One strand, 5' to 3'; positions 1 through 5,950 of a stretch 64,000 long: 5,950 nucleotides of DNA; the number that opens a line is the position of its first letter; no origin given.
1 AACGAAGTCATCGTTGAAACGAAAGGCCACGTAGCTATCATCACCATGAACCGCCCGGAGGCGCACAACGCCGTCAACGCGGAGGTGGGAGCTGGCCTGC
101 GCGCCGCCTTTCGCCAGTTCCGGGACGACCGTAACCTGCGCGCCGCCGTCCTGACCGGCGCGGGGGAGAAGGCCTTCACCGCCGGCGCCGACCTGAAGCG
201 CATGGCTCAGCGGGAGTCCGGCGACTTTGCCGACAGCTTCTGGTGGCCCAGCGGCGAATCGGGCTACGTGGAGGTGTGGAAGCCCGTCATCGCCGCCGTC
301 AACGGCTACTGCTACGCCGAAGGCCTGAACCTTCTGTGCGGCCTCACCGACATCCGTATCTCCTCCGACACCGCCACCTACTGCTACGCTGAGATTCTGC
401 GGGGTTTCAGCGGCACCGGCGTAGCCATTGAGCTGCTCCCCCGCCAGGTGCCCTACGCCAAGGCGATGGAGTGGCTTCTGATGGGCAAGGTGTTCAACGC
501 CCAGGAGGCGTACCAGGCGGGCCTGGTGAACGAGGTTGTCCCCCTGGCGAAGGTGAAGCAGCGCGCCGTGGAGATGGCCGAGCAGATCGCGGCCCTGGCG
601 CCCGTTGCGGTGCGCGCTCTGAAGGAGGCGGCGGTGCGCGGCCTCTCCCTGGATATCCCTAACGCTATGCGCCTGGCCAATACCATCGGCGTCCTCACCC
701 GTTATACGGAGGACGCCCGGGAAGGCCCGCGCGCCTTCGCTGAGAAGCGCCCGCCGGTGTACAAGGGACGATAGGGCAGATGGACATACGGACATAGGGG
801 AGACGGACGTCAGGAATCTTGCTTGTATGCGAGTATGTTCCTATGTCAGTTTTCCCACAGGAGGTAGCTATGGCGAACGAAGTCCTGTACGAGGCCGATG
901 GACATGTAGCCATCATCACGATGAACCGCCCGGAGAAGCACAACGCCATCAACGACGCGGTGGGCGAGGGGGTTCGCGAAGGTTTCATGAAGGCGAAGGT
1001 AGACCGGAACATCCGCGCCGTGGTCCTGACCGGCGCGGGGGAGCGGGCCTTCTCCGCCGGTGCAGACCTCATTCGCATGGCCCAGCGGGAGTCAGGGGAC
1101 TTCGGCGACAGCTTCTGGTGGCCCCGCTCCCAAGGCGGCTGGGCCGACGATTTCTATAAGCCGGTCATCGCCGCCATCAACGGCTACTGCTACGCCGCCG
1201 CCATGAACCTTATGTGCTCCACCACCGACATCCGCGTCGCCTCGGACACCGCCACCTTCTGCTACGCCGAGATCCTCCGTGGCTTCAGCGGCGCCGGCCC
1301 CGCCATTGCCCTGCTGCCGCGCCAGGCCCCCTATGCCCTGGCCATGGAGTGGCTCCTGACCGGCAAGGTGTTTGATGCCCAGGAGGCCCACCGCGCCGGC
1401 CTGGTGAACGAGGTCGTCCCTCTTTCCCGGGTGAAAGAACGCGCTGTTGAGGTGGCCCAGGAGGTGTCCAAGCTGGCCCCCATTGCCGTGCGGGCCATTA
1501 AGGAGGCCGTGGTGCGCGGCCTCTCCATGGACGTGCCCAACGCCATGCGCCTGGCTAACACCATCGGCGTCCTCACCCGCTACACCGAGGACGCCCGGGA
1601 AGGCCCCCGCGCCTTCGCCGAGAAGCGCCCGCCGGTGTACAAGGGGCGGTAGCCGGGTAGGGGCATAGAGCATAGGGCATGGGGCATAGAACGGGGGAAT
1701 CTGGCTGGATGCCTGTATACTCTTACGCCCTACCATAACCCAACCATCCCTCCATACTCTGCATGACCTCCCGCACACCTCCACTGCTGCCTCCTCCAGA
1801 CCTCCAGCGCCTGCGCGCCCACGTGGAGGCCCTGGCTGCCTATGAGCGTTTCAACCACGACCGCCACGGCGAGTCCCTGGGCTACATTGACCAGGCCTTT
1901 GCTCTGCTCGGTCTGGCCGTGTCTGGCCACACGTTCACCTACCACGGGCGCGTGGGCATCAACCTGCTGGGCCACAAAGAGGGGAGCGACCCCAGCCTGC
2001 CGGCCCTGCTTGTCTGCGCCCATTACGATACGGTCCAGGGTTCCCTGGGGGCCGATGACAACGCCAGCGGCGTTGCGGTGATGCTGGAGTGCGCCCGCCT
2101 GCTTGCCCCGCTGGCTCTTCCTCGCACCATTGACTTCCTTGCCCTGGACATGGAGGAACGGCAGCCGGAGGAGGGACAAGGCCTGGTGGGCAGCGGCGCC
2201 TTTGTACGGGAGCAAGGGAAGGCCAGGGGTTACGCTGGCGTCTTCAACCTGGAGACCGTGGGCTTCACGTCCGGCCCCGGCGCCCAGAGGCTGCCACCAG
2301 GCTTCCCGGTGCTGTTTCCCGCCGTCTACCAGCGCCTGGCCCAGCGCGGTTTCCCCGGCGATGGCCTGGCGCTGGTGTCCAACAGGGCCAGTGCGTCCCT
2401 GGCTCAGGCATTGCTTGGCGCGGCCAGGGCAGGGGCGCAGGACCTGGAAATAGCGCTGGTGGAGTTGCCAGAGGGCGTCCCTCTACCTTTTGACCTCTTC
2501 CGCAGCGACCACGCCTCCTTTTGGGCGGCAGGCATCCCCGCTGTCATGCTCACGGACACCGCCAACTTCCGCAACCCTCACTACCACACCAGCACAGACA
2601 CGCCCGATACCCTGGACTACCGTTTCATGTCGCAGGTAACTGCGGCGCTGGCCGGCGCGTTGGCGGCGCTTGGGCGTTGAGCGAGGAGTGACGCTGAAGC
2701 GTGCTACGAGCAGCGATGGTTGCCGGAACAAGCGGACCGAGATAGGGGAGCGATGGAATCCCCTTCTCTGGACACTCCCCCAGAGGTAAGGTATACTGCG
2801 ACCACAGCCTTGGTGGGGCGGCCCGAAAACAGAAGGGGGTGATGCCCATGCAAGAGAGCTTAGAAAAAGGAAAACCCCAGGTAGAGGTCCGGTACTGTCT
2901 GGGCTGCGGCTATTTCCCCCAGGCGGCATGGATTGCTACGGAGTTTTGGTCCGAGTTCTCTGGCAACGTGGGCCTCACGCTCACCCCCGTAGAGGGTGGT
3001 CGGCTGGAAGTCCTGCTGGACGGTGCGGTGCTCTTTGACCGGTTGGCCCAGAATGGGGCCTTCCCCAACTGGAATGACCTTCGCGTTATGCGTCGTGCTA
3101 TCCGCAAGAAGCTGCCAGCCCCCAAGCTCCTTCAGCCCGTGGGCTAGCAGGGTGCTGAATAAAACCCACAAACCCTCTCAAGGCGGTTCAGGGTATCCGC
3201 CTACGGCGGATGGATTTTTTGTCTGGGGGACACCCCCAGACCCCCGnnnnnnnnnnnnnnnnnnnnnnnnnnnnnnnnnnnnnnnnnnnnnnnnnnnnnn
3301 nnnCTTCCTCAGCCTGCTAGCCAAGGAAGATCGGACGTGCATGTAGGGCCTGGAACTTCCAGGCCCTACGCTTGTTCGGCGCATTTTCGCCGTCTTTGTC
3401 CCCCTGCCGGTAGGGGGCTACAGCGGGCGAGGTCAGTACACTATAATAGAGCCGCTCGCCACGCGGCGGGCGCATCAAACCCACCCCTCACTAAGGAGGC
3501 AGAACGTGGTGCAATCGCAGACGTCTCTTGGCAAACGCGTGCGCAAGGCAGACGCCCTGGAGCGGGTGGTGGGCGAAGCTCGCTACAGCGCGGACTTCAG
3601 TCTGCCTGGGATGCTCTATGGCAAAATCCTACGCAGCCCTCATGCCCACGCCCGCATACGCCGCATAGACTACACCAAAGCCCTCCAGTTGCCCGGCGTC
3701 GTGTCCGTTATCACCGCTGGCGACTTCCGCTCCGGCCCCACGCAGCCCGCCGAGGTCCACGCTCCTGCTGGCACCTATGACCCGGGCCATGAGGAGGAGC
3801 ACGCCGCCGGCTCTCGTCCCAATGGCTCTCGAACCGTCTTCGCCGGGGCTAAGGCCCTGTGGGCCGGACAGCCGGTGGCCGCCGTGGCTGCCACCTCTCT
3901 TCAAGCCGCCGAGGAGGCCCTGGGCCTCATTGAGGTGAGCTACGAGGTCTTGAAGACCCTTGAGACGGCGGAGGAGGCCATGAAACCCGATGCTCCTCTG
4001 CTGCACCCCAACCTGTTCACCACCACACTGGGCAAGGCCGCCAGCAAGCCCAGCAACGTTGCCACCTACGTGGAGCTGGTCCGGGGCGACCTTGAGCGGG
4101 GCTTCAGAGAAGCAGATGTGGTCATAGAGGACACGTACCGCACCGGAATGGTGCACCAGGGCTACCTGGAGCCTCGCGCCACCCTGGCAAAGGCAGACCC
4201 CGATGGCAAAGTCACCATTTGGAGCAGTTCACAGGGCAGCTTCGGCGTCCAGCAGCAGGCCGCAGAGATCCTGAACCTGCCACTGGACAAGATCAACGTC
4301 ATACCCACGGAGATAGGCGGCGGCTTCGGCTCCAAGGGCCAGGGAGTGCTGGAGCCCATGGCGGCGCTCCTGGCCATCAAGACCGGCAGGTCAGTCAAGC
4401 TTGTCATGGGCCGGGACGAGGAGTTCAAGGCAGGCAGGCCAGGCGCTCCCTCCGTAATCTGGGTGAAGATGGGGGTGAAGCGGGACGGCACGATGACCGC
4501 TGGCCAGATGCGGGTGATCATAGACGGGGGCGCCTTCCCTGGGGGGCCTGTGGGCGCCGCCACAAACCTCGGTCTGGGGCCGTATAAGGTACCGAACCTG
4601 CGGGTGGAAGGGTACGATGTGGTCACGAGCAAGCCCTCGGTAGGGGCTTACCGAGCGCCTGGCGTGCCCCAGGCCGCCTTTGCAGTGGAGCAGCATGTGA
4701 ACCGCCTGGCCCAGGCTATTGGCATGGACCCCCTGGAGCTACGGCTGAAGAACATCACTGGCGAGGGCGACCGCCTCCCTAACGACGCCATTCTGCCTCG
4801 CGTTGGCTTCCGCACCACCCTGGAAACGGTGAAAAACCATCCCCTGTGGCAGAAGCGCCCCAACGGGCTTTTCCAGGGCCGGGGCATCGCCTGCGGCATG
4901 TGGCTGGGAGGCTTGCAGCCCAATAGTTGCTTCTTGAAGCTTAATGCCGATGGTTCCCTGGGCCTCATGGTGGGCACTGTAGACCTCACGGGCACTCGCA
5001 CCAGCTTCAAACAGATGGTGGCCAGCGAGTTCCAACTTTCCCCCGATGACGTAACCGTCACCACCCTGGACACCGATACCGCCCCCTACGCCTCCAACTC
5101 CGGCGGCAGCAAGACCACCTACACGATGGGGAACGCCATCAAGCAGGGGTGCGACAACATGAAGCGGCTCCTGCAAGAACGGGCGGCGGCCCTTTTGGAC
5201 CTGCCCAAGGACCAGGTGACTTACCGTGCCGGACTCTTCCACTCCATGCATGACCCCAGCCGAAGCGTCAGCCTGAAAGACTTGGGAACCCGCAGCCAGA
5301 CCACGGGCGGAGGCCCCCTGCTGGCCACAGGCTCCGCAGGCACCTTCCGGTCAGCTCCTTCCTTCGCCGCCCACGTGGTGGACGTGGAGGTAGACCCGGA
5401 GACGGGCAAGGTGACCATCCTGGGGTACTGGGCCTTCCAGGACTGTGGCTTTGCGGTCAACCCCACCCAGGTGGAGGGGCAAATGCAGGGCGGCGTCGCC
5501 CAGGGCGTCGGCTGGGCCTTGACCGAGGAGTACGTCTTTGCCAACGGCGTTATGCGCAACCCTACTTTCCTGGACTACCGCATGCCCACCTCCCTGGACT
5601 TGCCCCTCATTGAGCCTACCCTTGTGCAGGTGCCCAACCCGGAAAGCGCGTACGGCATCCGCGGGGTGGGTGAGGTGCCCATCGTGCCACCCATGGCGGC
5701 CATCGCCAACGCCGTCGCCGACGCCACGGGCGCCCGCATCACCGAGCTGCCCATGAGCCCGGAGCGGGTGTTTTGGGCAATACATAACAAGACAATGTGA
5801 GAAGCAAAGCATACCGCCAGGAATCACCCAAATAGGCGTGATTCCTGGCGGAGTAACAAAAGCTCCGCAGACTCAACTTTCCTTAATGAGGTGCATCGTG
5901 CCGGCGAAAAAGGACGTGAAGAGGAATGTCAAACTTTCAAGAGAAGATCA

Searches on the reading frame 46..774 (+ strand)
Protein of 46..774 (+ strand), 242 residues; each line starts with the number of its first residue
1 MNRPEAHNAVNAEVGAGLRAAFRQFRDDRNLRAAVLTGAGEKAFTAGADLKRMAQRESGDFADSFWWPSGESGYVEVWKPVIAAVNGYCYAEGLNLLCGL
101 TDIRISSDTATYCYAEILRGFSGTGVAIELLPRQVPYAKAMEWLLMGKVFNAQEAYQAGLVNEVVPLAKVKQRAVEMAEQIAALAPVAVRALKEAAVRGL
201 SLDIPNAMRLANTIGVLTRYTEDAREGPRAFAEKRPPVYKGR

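Call 22: search_protein_families(library=pfam, proteins=[window:46-774:+], max_evalue=0.000001)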
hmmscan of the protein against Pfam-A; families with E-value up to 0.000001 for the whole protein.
window:46-774:+ (242 aa): 2 families
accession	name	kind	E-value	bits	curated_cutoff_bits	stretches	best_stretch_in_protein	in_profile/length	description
PF00378.25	ECH_1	-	6.4e-57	193.2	27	1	1-241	11-250/251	Enoyl-CoA hydratase/isomerase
PF16113.10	ECH_2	-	2.2e-17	64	27.2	1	1-179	6-186/335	Enoyl-CoA hydratase/isomerase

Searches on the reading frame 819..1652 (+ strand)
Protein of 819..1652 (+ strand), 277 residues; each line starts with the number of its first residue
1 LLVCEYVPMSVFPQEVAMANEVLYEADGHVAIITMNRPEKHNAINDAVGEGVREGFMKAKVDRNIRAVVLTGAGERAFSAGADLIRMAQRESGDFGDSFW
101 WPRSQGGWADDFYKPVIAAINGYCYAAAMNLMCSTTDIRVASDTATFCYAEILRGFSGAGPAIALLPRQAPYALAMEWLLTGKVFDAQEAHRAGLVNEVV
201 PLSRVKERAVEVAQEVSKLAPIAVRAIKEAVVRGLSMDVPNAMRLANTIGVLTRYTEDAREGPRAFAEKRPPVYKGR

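Call 22: search_protein_families(library=pfam, proteins=[window:819-1652:+], max_evalue=0.000001)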
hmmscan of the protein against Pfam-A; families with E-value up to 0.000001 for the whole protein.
window:819-1652:+ (277 aa): 2 families
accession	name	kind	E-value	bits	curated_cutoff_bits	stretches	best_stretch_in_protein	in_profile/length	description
PF00378.25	ECH_1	-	6.4e-56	189.9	27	1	27-276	3-250/251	Enoyl-CoA hydratase/isomerase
PF16113.10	ECH_2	-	6.7e-22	78.9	27.2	1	31-214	2-186/335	Enoyl-CoA hydratase/isomerase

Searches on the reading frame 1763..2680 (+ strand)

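Call 22: search_protein_families(library=pfam, proteins=[window:1763-2680:+], max_evalue=0.000001)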
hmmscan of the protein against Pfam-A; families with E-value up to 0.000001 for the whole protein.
window:1763-2680:+ (305 aa): 1 family
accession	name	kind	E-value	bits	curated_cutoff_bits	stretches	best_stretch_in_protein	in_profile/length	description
PF04389.22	Peptidase_M28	-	7.6e-31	107.8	21.3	2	67-169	1-98/193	Peptidase family M28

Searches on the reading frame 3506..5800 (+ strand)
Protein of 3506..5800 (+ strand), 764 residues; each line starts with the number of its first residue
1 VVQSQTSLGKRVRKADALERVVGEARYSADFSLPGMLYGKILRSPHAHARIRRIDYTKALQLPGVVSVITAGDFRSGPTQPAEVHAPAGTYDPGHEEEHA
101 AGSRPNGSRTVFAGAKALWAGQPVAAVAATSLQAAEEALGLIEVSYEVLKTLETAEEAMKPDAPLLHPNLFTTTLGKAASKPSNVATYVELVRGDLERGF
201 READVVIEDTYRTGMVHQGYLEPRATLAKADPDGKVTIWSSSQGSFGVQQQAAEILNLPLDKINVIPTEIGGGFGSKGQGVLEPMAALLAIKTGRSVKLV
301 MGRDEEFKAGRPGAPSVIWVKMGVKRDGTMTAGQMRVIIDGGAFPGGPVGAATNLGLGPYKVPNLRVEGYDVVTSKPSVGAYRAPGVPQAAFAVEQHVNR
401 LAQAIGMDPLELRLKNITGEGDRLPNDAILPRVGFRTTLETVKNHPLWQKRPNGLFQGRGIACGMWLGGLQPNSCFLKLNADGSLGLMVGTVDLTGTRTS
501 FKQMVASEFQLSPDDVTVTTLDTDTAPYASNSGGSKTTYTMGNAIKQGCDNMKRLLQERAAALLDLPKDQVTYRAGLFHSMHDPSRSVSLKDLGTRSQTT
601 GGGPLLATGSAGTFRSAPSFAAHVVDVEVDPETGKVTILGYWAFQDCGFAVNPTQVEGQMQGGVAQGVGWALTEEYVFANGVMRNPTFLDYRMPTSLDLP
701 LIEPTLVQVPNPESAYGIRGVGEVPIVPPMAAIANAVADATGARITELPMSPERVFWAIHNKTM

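Call 22: search_protein_families(library=pfam, proteins=[window:3506-5800:+], max_evalue=0.000001)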
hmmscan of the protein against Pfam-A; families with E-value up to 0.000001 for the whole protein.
window:3506-5800:+ (764 aa): 3 families
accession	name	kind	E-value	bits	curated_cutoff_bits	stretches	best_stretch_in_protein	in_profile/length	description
PF02738.23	MoCoBD_1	-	2.3e-71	240.2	27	1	181-417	5-244/244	Molybdopterin cofactor-binding domain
PF20256.3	MoCoBD_2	-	7.5e-65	219.7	27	1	456-700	24-283/283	Molybdopterin cofactor-binding domain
PF01315.27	Ald_Xan_dh_C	-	2.1e-26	92.8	31.3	1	23-150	2-110/110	Aldehyde oxidase and xanthine dehydrogenase, a/b hammerhead domain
